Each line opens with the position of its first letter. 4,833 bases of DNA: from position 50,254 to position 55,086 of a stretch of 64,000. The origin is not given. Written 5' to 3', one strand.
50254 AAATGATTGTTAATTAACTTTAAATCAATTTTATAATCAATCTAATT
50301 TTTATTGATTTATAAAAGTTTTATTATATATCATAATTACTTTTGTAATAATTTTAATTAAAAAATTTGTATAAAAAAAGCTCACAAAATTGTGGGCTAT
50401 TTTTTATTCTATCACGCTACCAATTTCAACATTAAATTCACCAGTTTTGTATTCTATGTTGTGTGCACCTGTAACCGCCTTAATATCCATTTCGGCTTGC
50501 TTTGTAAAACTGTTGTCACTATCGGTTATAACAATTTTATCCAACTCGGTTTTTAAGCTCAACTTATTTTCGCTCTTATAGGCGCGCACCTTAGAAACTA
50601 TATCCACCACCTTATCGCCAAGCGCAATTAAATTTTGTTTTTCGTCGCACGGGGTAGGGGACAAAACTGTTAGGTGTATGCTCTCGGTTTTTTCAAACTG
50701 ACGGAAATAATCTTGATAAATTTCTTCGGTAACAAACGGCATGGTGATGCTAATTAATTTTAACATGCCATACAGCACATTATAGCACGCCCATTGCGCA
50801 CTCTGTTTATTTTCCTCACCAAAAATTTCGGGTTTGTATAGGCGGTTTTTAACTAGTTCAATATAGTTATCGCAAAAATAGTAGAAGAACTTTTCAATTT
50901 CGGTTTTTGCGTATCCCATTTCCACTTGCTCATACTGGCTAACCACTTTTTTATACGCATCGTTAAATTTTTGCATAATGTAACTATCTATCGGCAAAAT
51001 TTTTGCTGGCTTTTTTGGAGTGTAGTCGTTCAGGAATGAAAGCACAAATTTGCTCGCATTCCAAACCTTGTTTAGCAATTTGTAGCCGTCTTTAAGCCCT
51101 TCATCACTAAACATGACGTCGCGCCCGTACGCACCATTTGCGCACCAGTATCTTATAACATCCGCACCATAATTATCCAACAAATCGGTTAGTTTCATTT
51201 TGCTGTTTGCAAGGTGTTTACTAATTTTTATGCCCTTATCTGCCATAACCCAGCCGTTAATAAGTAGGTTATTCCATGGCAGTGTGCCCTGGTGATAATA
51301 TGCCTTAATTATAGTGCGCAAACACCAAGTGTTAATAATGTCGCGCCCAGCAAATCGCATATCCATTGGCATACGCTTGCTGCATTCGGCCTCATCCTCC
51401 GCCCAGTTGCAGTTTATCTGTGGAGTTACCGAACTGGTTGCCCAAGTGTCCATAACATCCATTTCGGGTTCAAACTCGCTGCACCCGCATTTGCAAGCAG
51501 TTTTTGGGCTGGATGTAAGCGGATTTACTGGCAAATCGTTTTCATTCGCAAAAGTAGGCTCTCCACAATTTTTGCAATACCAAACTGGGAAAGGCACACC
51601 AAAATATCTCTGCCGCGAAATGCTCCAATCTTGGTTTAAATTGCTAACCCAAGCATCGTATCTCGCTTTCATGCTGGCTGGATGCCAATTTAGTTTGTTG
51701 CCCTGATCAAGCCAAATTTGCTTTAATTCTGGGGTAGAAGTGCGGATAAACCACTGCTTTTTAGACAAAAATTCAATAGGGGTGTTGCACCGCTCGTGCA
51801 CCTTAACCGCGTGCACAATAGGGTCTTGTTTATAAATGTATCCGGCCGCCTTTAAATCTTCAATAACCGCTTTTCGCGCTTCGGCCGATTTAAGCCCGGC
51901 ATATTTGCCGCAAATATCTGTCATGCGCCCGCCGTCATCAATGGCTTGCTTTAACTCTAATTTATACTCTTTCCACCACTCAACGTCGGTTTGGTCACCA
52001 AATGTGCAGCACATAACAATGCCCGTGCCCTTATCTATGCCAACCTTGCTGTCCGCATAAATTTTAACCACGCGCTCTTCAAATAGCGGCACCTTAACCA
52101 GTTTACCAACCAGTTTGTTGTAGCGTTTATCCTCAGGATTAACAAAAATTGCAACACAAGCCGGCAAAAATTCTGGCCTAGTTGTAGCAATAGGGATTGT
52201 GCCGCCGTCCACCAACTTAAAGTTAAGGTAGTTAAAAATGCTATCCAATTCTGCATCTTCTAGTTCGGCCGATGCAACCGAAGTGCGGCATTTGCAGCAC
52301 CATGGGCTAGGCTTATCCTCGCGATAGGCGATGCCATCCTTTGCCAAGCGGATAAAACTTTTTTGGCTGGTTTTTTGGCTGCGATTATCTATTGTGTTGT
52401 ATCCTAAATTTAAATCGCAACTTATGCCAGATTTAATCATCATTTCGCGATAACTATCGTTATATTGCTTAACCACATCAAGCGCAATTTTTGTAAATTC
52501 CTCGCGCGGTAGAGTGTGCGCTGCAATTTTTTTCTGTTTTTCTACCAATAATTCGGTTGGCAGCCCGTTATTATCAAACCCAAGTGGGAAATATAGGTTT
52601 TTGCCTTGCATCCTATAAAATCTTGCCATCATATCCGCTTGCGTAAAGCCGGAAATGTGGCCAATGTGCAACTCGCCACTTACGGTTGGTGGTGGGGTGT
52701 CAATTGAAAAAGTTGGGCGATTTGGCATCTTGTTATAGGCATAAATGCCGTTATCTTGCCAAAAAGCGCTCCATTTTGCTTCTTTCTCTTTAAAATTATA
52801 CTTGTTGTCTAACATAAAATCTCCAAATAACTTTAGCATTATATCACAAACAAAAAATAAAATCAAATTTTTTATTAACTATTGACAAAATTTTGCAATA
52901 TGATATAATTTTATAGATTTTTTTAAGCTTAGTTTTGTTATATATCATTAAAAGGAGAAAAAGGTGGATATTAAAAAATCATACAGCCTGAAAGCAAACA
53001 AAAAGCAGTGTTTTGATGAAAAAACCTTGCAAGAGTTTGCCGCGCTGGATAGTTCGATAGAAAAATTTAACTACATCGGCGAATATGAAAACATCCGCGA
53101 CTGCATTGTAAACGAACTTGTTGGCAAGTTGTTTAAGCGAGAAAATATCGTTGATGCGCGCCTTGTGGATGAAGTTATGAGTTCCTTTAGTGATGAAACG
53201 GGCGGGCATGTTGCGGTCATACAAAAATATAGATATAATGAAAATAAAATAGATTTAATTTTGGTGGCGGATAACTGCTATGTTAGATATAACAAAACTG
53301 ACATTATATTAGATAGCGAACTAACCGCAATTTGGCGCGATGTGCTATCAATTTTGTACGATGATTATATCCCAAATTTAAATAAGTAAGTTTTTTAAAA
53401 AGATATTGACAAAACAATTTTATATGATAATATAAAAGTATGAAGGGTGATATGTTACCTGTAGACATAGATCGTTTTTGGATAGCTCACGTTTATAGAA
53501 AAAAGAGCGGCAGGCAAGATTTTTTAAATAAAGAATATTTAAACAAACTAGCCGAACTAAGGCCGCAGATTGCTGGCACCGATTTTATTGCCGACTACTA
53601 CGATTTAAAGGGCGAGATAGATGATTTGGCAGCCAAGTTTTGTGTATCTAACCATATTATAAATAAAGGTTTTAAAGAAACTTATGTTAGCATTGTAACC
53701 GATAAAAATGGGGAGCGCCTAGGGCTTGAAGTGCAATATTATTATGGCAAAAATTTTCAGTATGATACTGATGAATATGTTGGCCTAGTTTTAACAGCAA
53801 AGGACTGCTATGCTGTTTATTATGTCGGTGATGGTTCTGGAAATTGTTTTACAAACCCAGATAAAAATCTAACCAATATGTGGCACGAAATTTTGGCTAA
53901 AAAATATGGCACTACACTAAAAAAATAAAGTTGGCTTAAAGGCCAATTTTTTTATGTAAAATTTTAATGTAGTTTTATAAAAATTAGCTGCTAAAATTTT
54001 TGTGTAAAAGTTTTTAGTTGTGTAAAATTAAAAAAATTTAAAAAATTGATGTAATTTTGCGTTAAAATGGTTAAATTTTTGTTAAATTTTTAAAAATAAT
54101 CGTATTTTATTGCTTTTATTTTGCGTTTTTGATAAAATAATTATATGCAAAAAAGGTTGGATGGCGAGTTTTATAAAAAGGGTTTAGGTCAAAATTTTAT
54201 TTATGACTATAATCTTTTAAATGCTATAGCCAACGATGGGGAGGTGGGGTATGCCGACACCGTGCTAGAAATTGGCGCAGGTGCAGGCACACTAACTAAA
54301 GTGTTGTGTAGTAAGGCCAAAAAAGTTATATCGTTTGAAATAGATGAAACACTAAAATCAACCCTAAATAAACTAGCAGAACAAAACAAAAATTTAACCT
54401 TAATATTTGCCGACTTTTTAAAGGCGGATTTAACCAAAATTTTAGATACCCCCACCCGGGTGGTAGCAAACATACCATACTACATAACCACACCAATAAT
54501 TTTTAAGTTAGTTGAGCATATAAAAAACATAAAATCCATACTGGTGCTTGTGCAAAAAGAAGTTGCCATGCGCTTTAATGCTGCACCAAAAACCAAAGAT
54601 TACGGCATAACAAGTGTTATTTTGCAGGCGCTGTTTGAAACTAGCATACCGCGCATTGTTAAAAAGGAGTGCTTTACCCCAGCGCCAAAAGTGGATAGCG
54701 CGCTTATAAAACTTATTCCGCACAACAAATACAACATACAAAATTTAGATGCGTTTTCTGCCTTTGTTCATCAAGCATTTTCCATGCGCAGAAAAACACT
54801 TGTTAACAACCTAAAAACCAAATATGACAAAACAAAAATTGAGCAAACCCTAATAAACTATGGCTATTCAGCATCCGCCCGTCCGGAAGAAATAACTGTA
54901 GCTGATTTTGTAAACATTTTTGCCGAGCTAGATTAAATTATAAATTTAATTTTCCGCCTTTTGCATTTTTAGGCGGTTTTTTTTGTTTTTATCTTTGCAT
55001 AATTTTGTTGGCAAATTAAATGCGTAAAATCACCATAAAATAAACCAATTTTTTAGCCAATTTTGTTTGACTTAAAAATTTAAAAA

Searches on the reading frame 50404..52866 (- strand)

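Call 43: search_protein_families(library=pfam, proteins=[window:50404-52866:-])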
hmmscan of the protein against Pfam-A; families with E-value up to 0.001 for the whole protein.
window:50404-52866:- (820 aa): 5 families
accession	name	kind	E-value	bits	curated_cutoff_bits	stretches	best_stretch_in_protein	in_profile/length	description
PF00133.28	tRNA-synt_1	-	1.6e-81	274.6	22.7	1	32-586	2-413/414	tRNA synthetases class I (I, L, M and V)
PF08264.19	Anticodon_1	-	8.3e-25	87.8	25.1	1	627-778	1-147/148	Anticodon-binding domain of tRNA ligase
PF09334.17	tRNA-synt_1g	-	8.1e-18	64.8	20.1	1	55-198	3-131/391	tRNA synthetases class I (M)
PF13603.12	tRNA-synt_1_2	-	1.6e-05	24.9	25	1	255-313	87-144/185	Leucyl-tRNA synthetase, editing domain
PF01406.26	tRNA-synt_1e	-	3.4e-05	23.8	27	0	531-593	238-298/301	tRNA synthetases class I (C) catalytic domain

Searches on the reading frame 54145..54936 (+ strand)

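Call 84: search_protein_families(library=pfam, proteins=[window:54145-54936:+], max_evalue=0.00001)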
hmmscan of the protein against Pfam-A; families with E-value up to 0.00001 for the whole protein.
window:54145-54936:+ (263 aa): 1 family
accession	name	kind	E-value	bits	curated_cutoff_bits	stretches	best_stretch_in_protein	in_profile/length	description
PF00398.26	RrnaAD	-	1e-58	199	24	1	11-262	5-261/263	Ribosomal RNA adenine dimethylase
